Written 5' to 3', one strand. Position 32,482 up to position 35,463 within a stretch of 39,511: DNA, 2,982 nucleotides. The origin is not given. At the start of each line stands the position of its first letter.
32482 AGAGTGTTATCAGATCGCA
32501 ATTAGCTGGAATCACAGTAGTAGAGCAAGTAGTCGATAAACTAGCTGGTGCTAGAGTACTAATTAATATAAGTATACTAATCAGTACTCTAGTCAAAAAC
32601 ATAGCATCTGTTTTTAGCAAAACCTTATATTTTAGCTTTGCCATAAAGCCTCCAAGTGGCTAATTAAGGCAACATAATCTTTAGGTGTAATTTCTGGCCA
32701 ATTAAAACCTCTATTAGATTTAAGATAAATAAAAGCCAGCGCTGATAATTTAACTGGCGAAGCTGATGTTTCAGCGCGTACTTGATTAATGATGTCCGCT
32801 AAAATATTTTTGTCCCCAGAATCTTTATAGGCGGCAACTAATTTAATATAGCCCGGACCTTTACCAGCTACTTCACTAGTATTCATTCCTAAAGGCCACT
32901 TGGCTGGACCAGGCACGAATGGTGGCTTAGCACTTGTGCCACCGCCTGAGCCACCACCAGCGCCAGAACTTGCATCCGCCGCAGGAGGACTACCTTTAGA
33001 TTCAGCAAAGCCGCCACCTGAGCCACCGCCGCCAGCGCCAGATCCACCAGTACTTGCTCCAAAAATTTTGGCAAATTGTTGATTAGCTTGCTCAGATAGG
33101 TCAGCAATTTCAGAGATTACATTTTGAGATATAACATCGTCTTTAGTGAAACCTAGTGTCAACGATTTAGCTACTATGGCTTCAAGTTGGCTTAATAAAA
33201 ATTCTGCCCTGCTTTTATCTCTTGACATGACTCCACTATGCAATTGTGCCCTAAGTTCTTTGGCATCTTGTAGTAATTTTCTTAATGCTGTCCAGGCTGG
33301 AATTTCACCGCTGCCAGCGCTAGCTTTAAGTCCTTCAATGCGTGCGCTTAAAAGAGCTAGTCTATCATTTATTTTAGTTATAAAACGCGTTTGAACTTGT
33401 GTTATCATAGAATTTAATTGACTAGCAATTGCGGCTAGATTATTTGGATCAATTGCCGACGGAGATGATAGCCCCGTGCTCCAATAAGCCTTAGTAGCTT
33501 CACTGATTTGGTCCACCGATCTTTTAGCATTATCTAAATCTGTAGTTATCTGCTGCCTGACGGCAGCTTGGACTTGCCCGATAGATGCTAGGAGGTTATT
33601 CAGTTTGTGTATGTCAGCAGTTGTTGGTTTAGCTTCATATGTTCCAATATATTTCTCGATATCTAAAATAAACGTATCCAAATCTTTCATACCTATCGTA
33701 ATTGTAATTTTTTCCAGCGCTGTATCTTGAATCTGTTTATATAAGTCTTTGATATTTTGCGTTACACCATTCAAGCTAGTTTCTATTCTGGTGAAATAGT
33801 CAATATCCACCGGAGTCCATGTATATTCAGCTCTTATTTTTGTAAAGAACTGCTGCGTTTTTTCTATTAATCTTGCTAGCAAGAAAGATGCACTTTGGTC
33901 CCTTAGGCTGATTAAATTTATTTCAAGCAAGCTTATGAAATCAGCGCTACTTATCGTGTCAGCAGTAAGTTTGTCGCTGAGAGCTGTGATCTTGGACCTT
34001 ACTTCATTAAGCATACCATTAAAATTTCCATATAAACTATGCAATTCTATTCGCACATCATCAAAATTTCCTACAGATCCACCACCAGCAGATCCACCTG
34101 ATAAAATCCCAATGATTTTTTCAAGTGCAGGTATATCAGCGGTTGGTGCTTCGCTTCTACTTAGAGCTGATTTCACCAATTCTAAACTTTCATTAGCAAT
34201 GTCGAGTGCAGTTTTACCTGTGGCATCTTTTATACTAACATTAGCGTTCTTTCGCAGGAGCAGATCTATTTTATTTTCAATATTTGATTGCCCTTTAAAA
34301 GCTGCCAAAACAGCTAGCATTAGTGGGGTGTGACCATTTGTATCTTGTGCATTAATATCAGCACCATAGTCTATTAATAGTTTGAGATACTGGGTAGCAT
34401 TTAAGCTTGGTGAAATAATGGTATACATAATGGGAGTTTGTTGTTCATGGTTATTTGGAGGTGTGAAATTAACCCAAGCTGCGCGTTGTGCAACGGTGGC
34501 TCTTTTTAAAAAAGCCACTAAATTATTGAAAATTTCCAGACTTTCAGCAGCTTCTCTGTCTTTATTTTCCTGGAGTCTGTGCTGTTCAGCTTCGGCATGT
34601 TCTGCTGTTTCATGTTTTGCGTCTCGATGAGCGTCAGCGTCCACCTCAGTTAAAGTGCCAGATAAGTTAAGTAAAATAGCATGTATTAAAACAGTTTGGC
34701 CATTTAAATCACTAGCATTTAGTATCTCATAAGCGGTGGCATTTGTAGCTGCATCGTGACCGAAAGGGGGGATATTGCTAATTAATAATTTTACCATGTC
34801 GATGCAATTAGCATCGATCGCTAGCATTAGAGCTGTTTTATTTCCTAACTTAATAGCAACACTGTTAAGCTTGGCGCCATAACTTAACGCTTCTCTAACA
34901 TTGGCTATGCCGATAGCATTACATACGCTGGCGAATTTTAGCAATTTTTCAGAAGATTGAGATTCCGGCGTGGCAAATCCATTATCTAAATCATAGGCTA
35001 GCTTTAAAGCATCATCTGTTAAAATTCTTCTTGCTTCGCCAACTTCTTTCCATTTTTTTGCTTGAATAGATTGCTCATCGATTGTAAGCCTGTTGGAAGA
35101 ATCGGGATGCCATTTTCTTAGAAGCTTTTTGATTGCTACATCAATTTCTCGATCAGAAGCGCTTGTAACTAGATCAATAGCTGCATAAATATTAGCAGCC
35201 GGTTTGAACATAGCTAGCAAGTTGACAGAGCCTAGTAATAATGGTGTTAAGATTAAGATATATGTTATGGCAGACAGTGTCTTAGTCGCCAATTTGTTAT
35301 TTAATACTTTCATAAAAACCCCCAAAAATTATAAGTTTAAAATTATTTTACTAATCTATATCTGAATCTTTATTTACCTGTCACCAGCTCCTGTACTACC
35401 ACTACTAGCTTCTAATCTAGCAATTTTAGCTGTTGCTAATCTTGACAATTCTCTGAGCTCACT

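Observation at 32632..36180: Tandem paralogous J-domain (HPD) proteins with N-terminal signal-anchor; one fused to ankyrin repeats (effector-like)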

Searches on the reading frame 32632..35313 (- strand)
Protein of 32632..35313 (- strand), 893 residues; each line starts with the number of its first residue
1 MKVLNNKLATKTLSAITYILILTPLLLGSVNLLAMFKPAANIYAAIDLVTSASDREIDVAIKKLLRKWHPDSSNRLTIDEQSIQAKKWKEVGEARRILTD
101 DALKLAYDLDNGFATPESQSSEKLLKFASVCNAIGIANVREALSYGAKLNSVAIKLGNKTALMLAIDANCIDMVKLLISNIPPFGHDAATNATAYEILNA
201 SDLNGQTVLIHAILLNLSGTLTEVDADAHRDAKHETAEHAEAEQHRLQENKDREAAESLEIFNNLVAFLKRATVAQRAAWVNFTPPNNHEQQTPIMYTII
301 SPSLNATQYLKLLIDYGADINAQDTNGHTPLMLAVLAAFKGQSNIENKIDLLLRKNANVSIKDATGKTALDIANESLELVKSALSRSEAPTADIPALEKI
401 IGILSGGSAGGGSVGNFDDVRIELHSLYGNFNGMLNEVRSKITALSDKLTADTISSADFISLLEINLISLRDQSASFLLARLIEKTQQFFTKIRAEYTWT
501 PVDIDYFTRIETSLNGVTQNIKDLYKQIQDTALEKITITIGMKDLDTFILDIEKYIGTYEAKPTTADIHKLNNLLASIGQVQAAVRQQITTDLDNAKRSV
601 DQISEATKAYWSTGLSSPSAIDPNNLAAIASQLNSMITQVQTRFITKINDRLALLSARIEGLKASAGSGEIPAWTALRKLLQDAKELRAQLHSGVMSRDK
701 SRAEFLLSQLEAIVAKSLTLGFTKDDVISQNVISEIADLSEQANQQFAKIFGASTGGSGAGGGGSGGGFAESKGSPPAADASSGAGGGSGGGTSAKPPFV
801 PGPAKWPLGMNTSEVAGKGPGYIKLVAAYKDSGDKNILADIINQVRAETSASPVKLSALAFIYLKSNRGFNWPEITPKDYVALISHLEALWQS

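Call 3: search_protein_families(library=pfam, proteins=[window:32632-35313:-], max_evalue=0.1)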
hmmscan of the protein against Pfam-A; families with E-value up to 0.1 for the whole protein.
window:32632-35313:- (893 aa): 7 families
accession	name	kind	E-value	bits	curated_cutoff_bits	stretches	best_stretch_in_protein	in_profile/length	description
PF12796.13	Ank_2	-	3.6e-16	59.9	27.3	3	310-383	13-79/90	Ankyrin repeats (3 copies)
PF00023.36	Ank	-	8.2e-13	48.3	21.1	2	326-363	1-32/33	Ankyrin repeat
PF13857.12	Ank_5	-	1e-09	39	27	1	292-334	17-56/56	Ankyrin repeats (many copies)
PF13637.12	Ank_4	-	2.8e-09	37.4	22.7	1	307-336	10-39/50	Ankyrin repeats (many copies)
PF00226.36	DnaJ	-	1.4e-08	35.1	27.8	1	42-108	2-63/63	DnaJ domain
PF13606.12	Ank_3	-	1.2e-07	31.8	22.3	0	158-182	2-26/30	Ankyrin repeat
PF04513.17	Baculo_PEP_C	-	0.0076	16.8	38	1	570-662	17-104/140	Baculovirus polyhedron envelope protein, PEP, C terminus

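Call 7: find_encoding_contigs(protein=window:32632-35313:-, flank=10000, max_places=6)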
Protein window:32632-35313:- (893 aa): 5 contigs read that carry it; 3 places shown.
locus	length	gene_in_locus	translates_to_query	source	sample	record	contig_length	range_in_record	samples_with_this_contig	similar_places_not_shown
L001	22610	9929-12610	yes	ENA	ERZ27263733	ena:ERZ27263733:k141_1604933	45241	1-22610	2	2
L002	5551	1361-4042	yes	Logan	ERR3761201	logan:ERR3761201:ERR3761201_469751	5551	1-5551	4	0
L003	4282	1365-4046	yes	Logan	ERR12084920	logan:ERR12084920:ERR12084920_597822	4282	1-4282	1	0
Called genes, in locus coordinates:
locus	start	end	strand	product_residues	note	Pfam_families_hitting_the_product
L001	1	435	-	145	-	?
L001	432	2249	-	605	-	PF13584:BatD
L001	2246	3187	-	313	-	PF23914:TPR_CcmH_CycH (faint), PF13181:TPR_8 (faint), PF13432:TPR_16 (weak), PF13424:TPR_12 (weak), PF07719:TPR_2 (weak), PF00515:TPR_1 (weak), PF07719:TPR_2 (weak), PF13414:TPR_11 (weak), +1 more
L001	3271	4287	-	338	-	PF00092:VWA, PF13519:VWA_2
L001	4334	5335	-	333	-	PF07584:BatA (weak), PF28306:LIC10012_N (weak), PF01882:DUF58 (weak), PF00092:VWA, PF13519:VWA_2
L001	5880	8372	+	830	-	PF01751:Toprim, PF01131:Topoisom_bac, PF01396:Zn_ribbon_Top1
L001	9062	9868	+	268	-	PF00226:DnaJ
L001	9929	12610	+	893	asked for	PF00226:DnaJ, PF13637:Ank_4 (faint), PF00023:Ank (faint), PF13606:Ank_3 (faint), PF13857:Ank_5 (faint), PF12796:Ank_2 (weak)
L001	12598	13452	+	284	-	-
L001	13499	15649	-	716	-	PF00133:tRNA-synt_1, PF09334:tRNA-synt_1g, PF00133:tRNA-synt_1, PF01406:tRNA-synt_1e, PF19303:Anticodon_3 (weak), PF01588:tRNA_bind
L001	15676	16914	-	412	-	PF01547:SBP_bac_1 (faint), PF13416:SBP_bac_8, PF13343:SBP_bac_6 (faint)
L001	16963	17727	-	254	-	PF00528:BPD_transp_1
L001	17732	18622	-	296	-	PF00528:BPD_transp_1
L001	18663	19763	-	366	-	PF00005:ABC_tran, PF13304:AAA_21 (faint), PF08402:TOBE_2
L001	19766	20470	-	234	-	-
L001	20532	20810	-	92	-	PF00708:Acylphosphatase (weak)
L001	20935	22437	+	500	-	PF00749:tRNA-synt_1c, PF19269:Anticodon_2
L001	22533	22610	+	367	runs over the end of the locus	PF07992:Pyr_redox_2, PF13454:NAD_binding_9 (faint), PF13738:Pyr_redox_3, PF00070:Pyr_redox (weak)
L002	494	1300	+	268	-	PF00226:DnaJ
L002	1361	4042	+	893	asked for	PF00226:DnaJ, PF13637:Ank_4 (faint), PF00023:Ank (faint), PF13606:Ank_3 (faint), PF13857:Ank_5 (faint), PF12796:Ank_2 (weak)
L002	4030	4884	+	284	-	-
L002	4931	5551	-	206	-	?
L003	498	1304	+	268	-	PF00226:DnaJ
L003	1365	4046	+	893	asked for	PF00226:DnaJ, PF13637:Ank_4 (faint), PF00023:Ank (faint), PF13606:Ank_3 (faint), PF13857:Ank_5 (faint), PF12796:Ank_2 (weak)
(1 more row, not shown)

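Call 9: find_homologous_proteins(query=window:32632-35313:-, max_evalue=0.001)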
Query window:32632-35313:- (893 aa): 279 proteins with E <= 0.001 among 8000 candidates; the best 120 are listed.
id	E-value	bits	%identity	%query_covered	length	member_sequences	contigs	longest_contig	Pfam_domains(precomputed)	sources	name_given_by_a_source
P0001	0.0e+0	1939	100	100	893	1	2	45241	PF00226.37,PF13606.13,PF13857.13,PF12796.14,PF00023.37,PF13637.13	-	-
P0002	1.4e-170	588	74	44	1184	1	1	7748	-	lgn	-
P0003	5.8e-138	480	47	46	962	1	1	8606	PF00226.37,PF13606.13,PF13857.13,PF12796.14,PF00023.37,PF13637.13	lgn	-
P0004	5.2e-30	123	41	9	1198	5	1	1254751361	PF16627.11,PF13606.13,PF13857.13,PF28177.1,PF23745.2,PF12796.14,PF00023.37,PF13637.13,PF24521.3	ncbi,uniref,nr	ncbi:serine/threonine-protein phosphatase 6 regulatory ankyrin repeat subunit B-like [Schistocerca p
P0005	3.8e-27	113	41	9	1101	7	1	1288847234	PF13606.13,PF13857.13,PF28177.1,PF23745.2,PF12796.14,PF00023.37,PF13637.13,PF24521.3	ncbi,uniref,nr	ncbi:serine/threonine-protein phosphatase 6 regulatory ankyrin repeat subunit B-like isoform X4 [Sch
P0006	8.5e-27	112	46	7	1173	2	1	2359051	PF13606.13,PF13857.13,PF23745.2,PF12796.14,PF00023.37,PF13637.13,PF24521.3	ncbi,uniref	ncbi:Ankyrin repeats (3 copies) [Popillia japonica]|uniref:Ankyrin repeats (3 copies) n=1 Tax=Popill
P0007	7.6e-26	109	49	8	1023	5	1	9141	PF13606.13,PF13857.13,PF23745.2,PF12796.14,PF00023.37,PF13637.13,PF24521.3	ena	-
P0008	1.3e-24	105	28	27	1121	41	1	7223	PF13606.13,PF13857.13,PF28177.1,PF23745.2,PF12796.14,PF23881.2,PF00023.37,PF13637.13,PF13620.13,PF24521.3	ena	-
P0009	2.0e-24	104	33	9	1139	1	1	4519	PF13606.13,PF13857.13,PF23745.2,PF12796.14,PF00023.37,PF13637.13,PF13620.13,PF24521.3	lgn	-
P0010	3.4e-23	100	47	9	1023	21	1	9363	PF13606.13,PF13857.13,PF23745.2,PF12796.14,PF00023.37,PF13637.13,PF24521.3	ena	-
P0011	1.5e-22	98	38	7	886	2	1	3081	PF13606.13,PF13857.13,PF28177.1,PF23745.2,PF12796.14,PF00023.37,PF13637.13,PF24521.3,PF03720.23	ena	-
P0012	8.2e-22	96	43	8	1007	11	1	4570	PF13606.13,PF13857.13,PF23745.2,PF12796.14,PF00023.37,PF13637.13,PF24521.3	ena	-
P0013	9.7e-22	96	35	9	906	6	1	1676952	PF13606.13,PF13857.13,PF28177.1,PF23745.2,PF12796.14,PF00023.37,PF13637.13,PF24521.3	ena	-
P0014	9.9e-22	96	38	10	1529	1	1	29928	PF13606.13,PF13857.13,PF28177.1,PF23745.2,PF12796.14,PF00023.37,PF13637.13,PF24521.3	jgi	jgi:uncharacterized protein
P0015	6.4e-21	93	29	26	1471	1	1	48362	PF13606.13,PF13857.13,PF23745.2,PF12796.14,PF00023.37,PF13637.13,PF24521.3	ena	-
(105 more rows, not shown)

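Call 12: find_encoding_contigs(protein=P0003, flank=10000, max_places=4)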
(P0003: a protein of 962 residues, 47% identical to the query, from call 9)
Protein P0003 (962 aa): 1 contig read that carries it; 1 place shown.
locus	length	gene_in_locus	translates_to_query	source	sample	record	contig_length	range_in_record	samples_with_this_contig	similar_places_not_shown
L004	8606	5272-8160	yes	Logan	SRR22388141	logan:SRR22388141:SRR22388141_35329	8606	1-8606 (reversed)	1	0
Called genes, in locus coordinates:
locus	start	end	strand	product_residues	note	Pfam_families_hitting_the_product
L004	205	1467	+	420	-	PF13173:AAA_14, PF13635:DUF4143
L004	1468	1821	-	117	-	-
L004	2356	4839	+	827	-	PF01751:Toprim, PF01131:Topoisom_bac, PF01396:Zn_ribbon_Top1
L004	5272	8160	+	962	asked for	PF00226:DnaJ, PF13637:Ank_4 (faint), PF00023:Ank (faint), PF13606:Ank_3 (faint), PF13857:Ank_5 (faint), PF12796:Ank_2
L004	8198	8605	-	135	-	?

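Call 13: find_encoding_contigs(protein=P0002, flank=10000, max_places=4)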
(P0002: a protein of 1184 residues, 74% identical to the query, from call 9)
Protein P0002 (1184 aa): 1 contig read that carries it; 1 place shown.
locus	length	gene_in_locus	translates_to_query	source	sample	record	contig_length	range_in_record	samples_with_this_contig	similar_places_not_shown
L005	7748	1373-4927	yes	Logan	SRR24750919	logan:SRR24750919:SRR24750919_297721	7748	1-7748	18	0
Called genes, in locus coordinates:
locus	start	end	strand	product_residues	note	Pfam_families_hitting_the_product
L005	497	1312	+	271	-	PF00226:DnaJ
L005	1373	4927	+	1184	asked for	-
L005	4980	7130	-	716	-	PF00133:tRNA-synt_1, PF09334:tRNA-synt_1g, PF00133:tRNA-synt_1, PF01406:tRNA-synt_1e, PF19303:Anticodon_3 (weak), PF01588:tRNA_bind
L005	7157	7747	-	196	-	?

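Call 18: find_related_loci(query=A2, collection=genome_contigs, flank=10000)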
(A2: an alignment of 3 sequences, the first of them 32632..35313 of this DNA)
Query A2 (893 aa) in genome_contigs; peptide patterns used: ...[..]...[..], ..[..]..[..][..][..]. (x = any residue, [..] = any of these).
547 stretches matched a pattern; 1 encode a relative of the query (tblastn E <= 1e-3); 1 distinct loci.
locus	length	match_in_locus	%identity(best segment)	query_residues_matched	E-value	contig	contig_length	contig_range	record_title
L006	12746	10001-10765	39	410-664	8e-44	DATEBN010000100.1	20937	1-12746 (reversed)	MAG TPA_asm: Candidatus Babeliales bacterium isolate SMAG_U8245 k141_953680, whole genome shotgun sequence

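Call 29: find_related_loci(query=A2, collection=metagenome_contigs, flank=6000)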
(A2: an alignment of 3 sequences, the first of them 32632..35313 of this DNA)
Query A2 (893 aa) in metagenome_contigs; peptide patterns used: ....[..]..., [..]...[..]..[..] (x = any residue, [..] = any of these).
600 stretches matched a pattern (row limit reached: there are more); 1 encode a relative of the query (tblastn E <= 1e-3); 1 distinct loci.
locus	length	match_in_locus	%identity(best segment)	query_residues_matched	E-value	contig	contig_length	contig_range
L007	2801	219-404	34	41-108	3e-8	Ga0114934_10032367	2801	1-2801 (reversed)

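Call 36: predict_structure(alignment_id=A2)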
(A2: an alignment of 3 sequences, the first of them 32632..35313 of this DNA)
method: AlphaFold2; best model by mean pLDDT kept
length: 893 residues; sequences in the alignment: 3
mean_pLDDT: 47.1   pTM: 0.26
mean pLDDT of the five models: 47.1, 44.5, 43.2, 39.1, 36.6
residues with pLDDT >= 90: 1; 70-90: 71; 50-70: 252; < 50: 569
segments of 3 or more residues with pLDDT < 50: 1-161, 167-169, 182-244, 281-292, 302-308, 310-366, 379-421, 464-481, 485-488, 492-494, 496-500, 527-547, 610-621, 666-671, 753-833, 842-880, 885-893
pLDDT, mean of each block of 10 residues (from residue 1): 25 28 33 35 35 47 43 42 45 40 40 36 35 37 36 37 50 54 44 43 41 39 37 45 51 55 61 54 40 51 47 41 36 36 35 39 47 53 41 36 28 34 53 59 64 56 44 42 49 47 51 52 48 34 45 58 57 62 56 53 50 43 52 58 60 68 49 69 87 79 85 85 69 87 84 38 27 29 28 25 25 32 43 48 45 38 40 43 45 35
secondary structure, 60 per line:
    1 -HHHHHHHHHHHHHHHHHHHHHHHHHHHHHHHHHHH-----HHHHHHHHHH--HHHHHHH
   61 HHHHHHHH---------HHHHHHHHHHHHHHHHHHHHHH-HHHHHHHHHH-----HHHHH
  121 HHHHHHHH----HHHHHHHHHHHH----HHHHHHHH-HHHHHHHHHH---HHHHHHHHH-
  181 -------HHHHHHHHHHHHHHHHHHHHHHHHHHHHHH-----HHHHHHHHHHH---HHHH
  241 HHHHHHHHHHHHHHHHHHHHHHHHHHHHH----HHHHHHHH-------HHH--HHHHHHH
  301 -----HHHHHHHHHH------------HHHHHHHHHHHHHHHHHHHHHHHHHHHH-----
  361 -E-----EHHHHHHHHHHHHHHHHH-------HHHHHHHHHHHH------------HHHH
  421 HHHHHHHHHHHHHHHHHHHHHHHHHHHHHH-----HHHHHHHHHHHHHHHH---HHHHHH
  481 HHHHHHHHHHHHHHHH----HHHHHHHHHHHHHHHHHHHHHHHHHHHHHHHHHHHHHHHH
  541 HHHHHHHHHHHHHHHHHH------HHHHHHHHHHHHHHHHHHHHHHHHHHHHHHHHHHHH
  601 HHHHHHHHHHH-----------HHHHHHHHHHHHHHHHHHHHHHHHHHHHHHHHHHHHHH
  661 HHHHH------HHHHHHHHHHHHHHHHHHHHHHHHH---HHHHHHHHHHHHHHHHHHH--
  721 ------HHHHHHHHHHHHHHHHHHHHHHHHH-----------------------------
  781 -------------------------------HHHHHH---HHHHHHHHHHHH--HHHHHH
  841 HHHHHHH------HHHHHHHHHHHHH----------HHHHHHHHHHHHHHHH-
elements in order (helices of 4 or more, strands of 3 or more residues): H2-36 H42-51 H54-68 H78-99 H101-110 H116-128 H133-144 H149-156 H158-167 H171-179 H188-217 H223-233 H237-269 H274-281 H294-300 H306-315 H328-355 H369-385 H393-404 H417-450 H456-471 H475-496 H501-558 H565-611 H623-665 H672-696 H700-718 H727-751 H812-817 H821-832 H835-847 H854-866 H877-892

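Call 52: search_protein_families(library=ncbifam, proteins=[window:32632-35313:-, P0002], max_evalue=0.01)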
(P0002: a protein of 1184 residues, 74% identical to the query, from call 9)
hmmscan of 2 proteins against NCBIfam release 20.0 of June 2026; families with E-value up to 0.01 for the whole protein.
window:32632-35313:- (893 aa): 12 families
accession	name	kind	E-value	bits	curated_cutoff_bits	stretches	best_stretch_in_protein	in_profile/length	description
NF043022.1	T4SS_AnkG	equivalog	5.4e-10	38.6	500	1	310-375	382-445/455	Dot/Icm T4SS effector AnkG/AnkZ/LegA7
NF043029.1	T4SS_AnkY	equivalog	1.4e-08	33.7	600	1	288-376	455-534/543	Dot/Icm T4SS effector AnkY/LegA9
NF041931.2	MzaA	equivalog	6.3e-08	31.9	800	1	311-387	19-90/726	MZA anti-phage system associated sigma-70 family RNA polymerase sigma factor MzaA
NF043023.1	T4SS_AnkH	equivalog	1.2e-07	30.8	600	1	308-390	13-91/467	Dot/Icm T4SS effector AnkH/LegA3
TIGR02349.1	DnaJ_bact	equivalog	1.5e-07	31.1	377.2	1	43-109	3-64/354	molecular chaperone DnaJ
NF008035.0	PRK10767.1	subfamily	7.2e-06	25.3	338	1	42-109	6-68/374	molecular chaperone DnaJ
NF050028.1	CldAdptActJ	equivalog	2.2e-05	24.8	150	1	41-108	3-70/93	cold adaptation protein ActJcold adaptation protein ActJ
NF010872.0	PRK14279.1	equivalog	3e-05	23.3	556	1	41-108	10-72/394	molecular chaperone DnaJ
NF010892.0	PRK14299.1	equivalog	7.8e-05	22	392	1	42-109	6-67/291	chaperone protein DnaJ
NF010871.0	PRK14278.1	equivalog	0.00011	21.2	502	1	40-111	3-68/378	molecular chaperone DnaJ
NF043024.1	T4SS_AnkI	equivalog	0.0004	19.2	550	1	289-378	239-329/439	Dot/Icm T4SS effector AnkI/LegAS4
NF007618.0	PRK10266.1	equivalog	0.0029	17.1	403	1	42-108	6-66/306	curved DNA-binding protein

P0002 (1184 aa): 2 families
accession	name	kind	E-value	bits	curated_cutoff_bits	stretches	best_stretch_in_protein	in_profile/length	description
NF050028.1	CldAdptActJ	equivalog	0.0033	17.9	150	1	86-157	3-69/93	cold adaptation protein ActJcold adaptation protein ActJ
TIGR02349.1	DnaJ_bact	equivalog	0.0095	15.4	377.2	0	87-164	2-69/354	molecular chaperone DnaJ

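Call 54: search_protein_families(library=pfam, proteins=[P0002, P0003], max_evalue=0.05)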
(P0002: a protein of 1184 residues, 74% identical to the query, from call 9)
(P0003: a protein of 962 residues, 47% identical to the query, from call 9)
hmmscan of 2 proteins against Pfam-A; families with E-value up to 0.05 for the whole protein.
P0002 (1184 aa): 1 family
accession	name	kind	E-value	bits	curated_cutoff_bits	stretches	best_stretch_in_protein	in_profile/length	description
PF00226.36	DnaJ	-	0.00011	22.7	27.8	1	86-158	1-63/63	DnaJ domain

P0003 (962 aa): 6 families
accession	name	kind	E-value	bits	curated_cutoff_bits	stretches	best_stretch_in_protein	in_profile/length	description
PF12796.13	Ank_2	-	6.5e-18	65.5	27.3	3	286-364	20-90/90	Ankyrin repeats (3 copies)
PF00023.36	Ank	-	4.9e-11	42.7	21.1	1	293-325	3-32/33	Ankyrin repeat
PF13637.12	Ank_4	-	3e-10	40.5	22.7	1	296-339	1-41/50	Ankyrin repeats (many copies)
PF13857.12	Ank_5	-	1.5e-08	35.2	27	1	318-374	6-56/56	Ankyrin repeats (many copies)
PF00226.36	DnaJ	-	1.6e-08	35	27.8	1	47-114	1-63/63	DnaJ domain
PF13606.12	Ank_3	-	1.9e-06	28.1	22.3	0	292-321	2-28/30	Ankyrin repeat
